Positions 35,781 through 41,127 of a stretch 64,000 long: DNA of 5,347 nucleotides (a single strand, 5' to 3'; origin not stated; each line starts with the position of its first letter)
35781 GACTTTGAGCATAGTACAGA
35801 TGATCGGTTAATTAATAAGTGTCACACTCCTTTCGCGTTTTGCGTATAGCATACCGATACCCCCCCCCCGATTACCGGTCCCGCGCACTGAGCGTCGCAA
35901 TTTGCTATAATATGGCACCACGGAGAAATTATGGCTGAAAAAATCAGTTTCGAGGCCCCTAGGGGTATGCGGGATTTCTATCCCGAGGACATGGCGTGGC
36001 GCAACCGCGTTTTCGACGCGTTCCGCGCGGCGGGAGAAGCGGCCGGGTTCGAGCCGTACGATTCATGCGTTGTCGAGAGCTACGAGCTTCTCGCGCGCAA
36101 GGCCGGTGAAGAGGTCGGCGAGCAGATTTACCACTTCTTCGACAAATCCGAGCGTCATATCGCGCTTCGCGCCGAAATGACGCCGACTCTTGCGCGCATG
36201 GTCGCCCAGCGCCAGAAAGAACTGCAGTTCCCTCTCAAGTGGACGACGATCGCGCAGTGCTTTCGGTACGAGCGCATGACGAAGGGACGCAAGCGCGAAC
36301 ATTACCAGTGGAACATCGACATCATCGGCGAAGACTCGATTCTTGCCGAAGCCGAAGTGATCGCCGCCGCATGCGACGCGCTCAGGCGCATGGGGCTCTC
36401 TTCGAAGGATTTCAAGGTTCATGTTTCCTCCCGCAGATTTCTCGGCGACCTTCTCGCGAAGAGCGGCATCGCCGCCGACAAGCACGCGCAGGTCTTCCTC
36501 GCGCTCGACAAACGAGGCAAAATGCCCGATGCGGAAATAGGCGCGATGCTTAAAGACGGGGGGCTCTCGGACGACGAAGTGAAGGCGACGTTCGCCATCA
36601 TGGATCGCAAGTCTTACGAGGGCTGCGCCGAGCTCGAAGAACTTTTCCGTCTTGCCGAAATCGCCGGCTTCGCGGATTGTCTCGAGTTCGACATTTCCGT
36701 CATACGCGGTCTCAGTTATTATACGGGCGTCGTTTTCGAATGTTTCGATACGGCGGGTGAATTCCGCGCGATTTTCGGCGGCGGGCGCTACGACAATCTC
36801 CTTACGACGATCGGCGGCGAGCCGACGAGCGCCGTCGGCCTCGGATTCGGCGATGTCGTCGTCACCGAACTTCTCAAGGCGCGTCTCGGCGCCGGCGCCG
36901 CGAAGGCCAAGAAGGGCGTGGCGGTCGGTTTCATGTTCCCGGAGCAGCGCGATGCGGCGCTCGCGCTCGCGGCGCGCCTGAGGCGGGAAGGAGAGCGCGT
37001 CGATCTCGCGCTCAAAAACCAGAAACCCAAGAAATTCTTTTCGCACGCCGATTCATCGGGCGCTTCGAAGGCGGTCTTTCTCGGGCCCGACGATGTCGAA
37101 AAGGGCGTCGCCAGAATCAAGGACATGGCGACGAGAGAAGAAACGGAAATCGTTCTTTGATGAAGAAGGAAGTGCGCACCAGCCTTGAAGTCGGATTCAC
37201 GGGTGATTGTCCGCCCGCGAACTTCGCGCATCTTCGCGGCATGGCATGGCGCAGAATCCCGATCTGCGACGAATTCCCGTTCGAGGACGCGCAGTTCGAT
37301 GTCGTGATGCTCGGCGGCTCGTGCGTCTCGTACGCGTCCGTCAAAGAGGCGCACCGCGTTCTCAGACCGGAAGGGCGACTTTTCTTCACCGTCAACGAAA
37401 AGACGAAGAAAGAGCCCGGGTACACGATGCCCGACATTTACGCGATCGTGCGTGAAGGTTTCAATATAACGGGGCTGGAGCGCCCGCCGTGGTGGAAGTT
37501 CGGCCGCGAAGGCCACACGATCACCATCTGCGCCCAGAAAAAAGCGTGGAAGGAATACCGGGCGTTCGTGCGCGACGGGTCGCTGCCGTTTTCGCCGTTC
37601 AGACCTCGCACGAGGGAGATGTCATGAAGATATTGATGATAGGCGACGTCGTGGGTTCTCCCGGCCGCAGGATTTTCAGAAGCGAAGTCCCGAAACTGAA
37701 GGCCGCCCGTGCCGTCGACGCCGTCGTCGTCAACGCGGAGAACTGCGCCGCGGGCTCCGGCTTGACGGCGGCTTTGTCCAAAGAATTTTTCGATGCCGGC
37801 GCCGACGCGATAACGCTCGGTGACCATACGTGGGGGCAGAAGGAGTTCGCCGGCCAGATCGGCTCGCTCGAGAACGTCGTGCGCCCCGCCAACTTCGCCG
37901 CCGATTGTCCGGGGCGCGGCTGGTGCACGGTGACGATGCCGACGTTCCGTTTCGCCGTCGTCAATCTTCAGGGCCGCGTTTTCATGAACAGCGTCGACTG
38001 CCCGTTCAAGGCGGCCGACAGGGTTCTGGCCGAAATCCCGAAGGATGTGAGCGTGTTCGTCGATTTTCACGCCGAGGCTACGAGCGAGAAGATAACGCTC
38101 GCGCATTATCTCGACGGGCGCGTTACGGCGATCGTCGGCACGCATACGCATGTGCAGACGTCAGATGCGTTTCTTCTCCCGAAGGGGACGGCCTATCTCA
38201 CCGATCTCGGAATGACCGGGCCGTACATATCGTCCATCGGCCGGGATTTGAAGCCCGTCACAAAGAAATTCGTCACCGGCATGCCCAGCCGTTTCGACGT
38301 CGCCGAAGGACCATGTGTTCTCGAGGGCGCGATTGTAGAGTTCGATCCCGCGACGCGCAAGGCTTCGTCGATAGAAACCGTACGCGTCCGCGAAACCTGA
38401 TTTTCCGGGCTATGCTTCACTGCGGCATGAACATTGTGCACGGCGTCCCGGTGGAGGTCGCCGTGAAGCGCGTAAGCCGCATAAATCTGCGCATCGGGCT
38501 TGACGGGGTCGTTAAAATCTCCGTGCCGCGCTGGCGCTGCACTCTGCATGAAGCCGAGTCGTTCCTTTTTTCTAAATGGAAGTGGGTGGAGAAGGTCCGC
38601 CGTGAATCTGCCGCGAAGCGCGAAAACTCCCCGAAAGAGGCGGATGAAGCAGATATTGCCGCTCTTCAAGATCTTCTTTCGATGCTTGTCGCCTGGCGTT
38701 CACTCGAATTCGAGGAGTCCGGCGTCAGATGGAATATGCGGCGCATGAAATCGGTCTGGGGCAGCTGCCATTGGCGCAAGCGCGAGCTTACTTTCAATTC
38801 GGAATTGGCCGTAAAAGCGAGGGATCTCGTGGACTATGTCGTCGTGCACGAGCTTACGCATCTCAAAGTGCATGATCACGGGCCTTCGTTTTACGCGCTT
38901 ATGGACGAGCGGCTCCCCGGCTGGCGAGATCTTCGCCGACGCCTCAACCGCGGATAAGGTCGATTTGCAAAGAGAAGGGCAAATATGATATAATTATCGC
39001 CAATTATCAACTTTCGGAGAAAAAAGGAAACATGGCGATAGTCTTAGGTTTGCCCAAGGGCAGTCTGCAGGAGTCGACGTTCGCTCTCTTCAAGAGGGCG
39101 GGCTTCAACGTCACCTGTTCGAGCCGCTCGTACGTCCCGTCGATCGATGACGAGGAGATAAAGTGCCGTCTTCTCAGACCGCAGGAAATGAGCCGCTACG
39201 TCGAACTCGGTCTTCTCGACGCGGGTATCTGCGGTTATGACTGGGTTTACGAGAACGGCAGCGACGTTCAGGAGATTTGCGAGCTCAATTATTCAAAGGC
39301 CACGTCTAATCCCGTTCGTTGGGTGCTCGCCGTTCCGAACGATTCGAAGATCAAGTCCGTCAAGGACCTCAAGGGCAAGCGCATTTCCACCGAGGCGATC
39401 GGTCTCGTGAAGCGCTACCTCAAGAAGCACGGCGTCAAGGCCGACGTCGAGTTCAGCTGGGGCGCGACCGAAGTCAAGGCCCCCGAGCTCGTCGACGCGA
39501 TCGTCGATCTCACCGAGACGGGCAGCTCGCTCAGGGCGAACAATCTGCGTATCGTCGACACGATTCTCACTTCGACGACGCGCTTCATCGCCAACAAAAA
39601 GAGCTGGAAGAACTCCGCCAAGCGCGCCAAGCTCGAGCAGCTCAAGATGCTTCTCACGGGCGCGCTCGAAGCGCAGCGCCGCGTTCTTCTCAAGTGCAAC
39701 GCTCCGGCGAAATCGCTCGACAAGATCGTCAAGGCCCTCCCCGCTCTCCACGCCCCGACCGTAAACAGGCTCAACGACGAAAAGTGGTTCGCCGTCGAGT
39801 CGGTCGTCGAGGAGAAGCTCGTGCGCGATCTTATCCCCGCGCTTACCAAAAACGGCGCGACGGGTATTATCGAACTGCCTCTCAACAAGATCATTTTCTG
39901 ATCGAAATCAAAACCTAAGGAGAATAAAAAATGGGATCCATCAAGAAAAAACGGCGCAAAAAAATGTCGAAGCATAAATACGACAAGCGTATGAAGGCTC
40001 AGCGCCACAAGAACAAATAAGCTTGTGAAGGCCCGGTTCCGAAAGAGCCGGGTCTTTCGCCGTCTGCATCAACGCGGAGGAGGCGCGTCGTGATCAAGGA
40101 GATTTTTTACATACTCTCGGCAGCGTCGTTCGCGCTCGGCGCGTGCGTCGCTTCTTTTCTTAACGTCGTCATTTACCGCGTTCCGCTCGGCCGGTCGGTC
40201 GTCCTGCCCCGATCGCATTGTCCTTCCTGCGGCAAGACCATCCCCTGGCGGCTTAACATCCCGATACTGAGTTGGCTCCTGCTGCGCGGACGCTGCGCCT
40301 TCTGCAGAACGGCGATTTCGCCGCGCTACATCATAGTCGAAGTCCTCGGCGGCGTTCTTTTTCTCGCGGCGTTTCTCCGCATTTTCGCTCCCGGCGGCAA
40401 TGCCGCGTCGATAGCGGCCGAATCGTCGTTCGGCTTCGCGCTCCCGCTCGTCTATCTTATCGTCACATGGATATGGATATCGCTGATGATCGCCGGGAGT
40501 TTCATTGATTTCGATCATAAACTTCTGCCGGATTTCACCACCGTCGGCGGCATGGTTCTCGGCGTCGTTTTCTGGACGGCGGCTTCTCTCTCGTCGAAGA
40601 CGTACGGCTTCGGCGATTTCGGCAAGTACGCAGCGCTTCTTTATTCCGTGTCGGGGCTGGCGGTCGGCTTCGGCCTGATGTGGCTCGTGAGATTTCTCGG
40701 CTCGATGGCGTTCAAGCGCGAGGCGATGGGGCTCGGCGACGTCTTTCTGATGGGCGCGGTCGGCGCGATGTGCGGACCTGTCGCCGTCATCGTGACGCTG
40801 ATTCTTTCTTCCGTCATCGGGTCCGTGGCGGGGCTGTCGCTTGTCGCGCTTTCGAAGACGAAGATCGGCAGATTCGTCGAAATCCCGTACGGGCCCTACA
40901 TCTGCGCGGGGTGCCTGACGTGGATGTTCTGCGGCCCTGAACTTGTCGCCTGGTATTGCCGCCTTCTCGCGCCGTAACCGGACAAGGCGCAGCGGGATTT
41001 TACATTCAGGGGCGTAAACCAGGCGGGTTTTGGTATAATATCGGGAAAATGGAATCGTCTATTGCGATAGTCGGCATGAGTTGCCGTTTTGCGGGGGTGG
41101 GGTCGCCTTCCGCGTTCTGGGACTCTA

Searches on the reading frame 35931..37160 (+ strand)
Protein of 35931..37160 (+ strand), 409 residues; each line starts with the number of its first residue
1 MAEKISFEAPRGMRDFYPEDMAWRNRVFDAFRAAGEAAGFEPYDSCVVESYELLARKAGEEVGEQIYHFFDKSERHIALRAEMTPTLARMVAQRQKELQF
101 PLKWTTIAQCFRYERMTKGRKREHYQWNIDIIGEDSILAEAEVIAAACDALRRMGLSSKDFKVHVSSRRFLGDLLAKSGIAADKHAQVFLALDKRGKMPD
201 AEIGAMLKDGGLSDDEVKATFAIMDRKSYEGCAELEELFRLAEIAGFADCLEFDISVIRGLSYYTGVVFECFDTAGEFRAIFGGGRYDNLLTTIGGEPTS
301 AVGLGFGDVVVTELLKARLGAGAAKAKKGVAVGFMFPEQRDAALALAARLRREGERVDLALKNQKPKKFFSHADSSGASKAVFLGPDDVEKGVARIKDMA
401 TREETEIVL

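Call 10: search_protein_families(library=pfam, proteins=[window:35931-37160:+], max_evalue=0.001)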
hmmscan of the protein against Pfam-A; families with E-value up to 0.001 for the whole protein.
window:35931-37160:+ (409 aa): 4 families
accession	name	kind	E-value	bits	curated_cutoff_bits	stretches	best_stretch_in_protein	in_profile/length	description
PF13393.11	tRNA-synt_His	-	1.5e-43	149.7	25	1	12-304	1-301/308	Histidyl-tRNA synthetase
PF03129.25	HGTP_anticodon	-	1.9e-10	41.2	21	1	338-407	13-82/94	Anticodon binding domain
PF00587.30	tRNA-synt_2b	-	4.7e-07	30.5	29.3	1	67-169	1-107/179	tRNA synthetase class II core domain (G, H, P, S and T)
PF01409.25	tRNA-synt_2d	-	9.5e-05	22.4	19.8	1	72-145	74-146/246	tRNA synthetases class II core domain (F)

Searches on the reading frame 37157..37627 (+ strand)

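Call 10: search_protein_families(library=pfam, proteins=[window:37157-37627:+], max_evalue=0.001)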
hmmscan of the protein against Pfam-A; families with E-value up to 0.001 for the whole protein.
window:37157-37627:+ (156 aa): 1 family
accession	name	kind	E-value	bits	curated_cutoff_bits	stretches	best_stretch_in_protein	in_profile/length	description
PF08241.18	Methyltransf_11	-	4.4e-05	24.5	21.2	1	39-77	53-95/95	Methyltransferase domain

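Call 76: search_protein_families(library=ncbifam, proteins=[window:37157-37627:+], max_evalue=0.01)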
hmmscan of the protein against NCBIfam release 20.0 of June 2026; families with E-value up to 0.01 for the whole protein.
window:37157-37627:+ (156 aa): 4 families
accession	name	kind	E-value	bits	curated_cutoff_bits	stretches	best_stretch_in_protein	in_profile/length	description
NF047649.1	MTase_UXPK_star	exception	0.0023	17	460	1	38-77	138-181/283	methyltransferase/UXPK-star double selenoprotein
NF045825.1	FAmtase_mtf2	equivalog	0.0029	16.9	400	1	38-82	115-163/248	fatty-acid O-methyltransferase Mtf2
NF041537.1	ArsM_AhpD_UU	exception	0.0064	15.3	510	1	38-77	137-180/345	arsenite methyltransferase/AhpD domain selenoprotein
NF045823.1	PthPhpthDimycoMt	equivalog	0.0095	15.1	300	0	38-78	123-167/256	phthiotriol/phenolphthiotriol dimycocerosates methyltransferase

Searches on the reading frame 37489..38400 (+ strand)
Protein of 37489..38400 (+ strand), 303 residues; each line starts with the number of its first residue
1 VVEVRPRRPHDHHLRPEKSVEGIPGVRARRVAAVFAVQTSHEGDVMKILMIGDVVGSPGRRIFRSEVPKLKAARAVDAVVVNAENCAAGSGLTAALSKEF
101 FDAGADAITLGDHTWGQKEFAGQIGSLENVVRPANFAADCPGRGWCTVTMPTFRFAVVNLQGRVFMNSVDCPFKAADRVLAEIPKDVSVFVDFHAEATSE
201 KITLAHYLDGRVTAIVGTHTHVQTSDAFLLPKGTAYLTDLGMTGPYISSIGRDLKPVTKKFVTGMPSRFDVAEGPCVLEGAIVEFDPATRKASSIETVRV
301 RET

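Call 10: search_protein_families(library=pfam, proteins=[window:37489-38400:+], max_evalue=0.001)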
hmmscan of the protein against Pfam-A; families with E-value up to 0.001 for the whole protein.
window:37489-38400:+ (303 aa): 1 family
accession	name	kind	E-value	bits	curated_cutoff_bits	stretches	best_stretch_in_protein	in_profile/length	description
PF13277.11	YmdB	-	9e-97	323.7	27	1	49-298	1-253/253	YmdB-like protein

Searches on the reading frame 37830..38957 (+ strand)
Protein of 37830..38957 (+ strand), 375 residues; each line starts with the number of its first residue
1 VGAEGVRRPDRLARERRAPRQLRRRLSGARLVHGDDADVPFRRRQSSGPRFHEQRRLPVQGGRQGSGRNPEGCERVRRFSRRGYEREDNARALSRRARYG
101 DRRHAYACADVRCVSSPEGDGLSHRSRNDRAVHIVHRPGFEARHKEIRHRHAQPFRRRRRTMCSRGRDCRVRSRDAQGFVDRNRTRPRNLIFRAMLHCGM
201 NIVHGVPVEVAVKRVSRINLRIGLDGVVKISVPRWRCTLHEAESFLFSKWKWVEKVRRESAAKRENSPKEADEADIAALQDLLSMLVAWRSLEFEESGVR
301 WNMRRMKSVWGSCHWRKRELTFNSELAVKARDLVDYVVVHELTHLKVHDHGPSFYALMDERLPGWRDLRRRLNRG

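Call 10: search_protein_families(library=pfam, proteins=[window:37830-38957:+], max_evalue=0.001)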
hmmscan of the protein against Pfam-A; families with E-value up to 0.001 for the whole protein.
window:37830-38957:+ (375 aa): 2 families
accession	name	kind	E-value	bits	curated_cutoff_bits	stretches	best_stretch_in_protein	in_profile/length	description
PF01863.23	YgjP-like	-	4.6e-31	108.9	26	1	295-374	128-206/207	YgjP-like, metallopeptidase domain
PF10263.15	SprT-like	-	1.5e-07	31.6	25.6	1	293-359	17-93/108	SprT-like family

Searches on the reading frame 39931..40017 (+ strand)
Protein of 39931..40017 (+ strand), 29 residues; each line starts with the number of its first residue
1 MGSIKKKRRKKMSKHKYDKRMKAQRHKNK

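Call 76: search_protein_families(library=ncbifam, proteins=[window:39931-40017:+], max_evalue=0.01)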
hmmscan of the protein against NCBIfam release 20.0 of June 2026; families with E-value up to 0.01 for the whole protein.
seq(29 aa): 1 family
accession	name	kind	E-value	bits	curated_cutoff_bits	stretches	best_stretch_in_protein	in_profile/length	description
NF047430.1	ribo_bS22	equivalog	0.00032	20.7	34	1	1-26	1-26/31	30S ribosomal protein bS22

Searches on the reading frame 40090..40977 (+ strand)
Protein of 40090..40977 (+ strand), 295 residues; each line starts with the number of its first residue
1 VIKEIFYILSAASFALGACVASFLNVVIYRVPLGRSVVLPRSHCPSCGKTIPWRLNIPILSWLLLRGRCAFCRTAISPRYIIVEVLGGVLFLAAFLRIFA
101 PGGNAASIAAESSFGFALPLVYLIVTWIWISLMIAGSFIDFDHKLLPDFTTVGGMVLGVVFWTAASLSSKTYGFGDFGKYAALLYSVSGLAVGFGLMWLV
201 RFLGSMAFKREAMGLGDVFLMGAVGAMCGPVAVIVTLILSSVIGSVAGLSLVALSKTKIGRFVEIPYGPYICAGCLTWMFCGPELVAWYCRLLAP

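Call 4: search_protein_families(library=pfam, proteins=[window:40090-40977:+], max_evalue=0.01)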
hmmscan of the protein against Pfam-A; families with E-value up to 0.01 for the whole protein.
window:40090-40977:+ (295 aa): 3 families
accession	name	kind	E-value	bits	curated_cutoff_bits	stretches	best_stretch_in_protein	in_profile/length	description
PF06750.18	A24_N_bact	-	2.6e-33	114.4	23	1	16-97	2-83/84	Bacterial Peptidase A24 N-terminal domain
PF01478.23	Peptidase_A24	-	5e-16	59.5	26.5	1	128-248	2-103/104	Type IV leader peptidase family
PF25207.1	DUF7837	-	0.00068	20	27.8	0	67-84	6-23/47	Domain of unknown function (DUF7837)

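Call 5: search_protein_families(library=ncbifam, proteins=[window:40090-40977:+], max_evalue=0.01)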
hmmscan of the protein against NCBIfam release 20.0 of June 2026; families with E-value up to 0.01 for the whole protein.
window:40090-40977:+ (295 aa): 0 families
